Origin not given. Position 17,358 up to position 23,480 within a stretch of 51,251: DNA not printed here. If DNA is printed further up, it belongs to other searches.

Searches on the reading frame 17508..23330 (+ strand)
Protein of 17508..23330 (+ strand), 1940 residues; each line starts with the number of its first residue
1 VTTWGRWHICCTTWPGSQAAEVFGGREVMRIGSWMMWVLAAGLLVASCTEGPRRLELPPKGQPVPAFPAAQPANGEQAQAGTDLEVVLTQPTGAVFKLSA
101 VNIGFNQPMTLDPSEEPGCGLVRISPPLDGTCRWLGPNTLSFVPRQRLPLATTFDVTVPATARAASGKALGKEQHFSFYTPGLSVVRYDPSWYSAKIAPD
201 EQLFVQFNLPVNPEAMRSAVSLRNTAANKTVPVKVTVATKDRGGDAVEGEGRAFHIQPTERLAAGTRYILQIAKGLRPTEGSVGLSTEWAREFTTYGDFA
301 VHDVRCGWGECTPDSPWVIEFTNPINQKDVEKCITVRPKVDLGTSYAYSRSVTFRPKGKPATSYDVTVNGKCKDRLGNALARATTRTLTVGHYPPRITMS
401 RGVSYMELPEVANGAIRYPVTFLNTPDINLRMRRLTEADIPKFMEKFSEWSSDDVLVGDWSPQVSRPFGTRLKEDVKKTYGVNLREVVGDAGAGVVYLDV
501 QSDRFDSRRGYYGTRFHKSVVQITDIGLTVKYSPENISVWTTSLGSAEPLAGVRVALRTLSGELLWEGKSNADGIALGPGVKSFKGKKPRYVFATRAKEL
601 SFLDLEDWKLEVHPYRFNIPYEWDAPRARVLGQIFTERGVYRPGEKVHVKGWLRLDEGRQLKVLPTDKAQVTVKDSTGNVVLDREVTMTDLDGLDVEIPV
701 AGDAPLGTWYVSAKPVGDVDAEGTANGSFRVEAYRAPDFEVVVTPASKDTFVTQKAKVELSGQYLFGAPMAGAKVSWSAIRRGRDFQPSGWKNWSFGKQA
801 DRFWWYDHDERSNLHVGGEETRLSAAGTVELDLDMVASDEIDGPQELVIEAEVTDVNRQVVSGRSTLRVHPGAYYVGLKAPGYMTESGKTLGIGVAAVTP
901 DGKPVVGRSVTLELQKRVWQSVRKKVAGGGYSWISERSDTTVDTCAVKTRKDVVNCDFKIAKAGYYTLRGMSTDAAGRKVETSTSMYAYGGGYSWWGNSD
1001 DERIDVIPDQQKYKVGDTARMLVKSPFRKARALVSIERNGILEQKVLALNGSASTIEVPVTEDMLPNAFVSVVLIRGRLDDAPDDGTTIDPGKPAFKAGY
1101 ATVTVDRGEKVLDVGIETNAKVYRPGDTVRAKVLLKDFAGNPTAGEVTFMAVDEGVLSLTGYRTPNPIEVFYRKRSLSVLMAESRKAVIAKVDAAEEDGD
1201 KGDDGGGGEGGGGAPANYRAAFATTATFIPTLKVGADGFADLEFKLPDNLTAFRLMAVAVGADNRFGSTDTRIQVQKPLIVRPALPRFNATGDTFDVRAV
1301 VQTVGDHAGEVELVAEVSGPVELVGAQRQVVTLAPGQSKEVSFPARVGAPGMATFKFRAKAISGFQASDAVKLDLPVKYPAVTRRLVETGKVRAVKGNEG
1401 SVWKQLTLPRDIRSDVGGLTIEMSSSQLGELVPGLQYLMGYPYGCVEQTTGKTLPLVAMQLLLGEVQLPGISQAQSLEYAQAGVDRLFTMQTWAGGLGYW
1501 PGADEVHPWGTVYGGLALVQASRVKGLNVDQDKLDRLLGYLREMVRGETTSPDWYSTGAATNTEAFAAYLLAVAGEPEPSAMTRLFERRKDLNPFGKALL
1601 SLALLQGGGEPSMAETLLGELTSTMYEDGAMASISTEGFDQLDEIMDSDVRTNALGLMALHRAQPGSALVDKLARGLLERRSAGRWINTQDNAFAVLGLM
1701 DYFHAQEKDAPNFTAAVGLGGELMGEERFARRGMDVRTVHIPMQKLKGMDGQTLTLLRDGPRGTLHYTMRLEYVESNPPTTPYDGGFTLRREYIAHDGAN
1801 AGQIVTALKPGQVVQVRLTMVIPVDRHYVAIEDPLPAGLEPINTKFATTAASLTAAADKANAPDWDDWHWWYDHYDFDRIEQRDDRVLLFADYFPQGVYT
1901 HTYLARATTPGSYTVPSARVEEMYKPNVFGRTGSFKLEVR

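Call 58: search_protein_families(library=pfam, proteins=[window:17508-23330:+], max_evalue=0.00001)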
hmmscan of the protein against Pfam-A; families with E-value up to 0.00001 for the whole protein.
window:17508-23330:+ (1940 aa): 8 families
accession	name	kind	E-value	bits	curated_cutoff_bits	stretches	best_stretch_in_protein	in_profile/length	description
PF17973.7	bMG10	-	3e-34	118.5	26.2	1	1786-1926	1-130/131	Bacterial Alpha-2-macroglobulin MG10 domain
PF07703.20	A2M_BRD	-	2.7e-25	89.8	22.7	1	1004-1159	1-140/140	Alpha-2-macroglobulin bait region domain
PF01835.25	MG2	-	6e-21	75.1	32.8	1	634-731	4-96/96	MG2 domain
PF13205.12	Big_5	-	9.6e-20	71.7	23.6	1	183-295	5-105/105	Bacterial Ig-like domain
PF11974.14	bMG3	-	4.7e-19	68.7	34.9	1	523-623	1-102/103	Bacterial alpha-2-macroglobulin MG3 domain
PF00207.28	A2M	-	3.7e-16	59.2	21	1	1226-1312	2-89/92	Alpha-2-macroglobulin family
PF17972.7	bMG5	-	4e-08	34.1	26.5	1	751-869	15-125/127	Bacterial Alpha-2-macroglobulin MG5 domain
PF17962.7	bMG6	-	2e-06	28.4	23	0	884-988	10-110/112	Bacterial macroglobulin domain 6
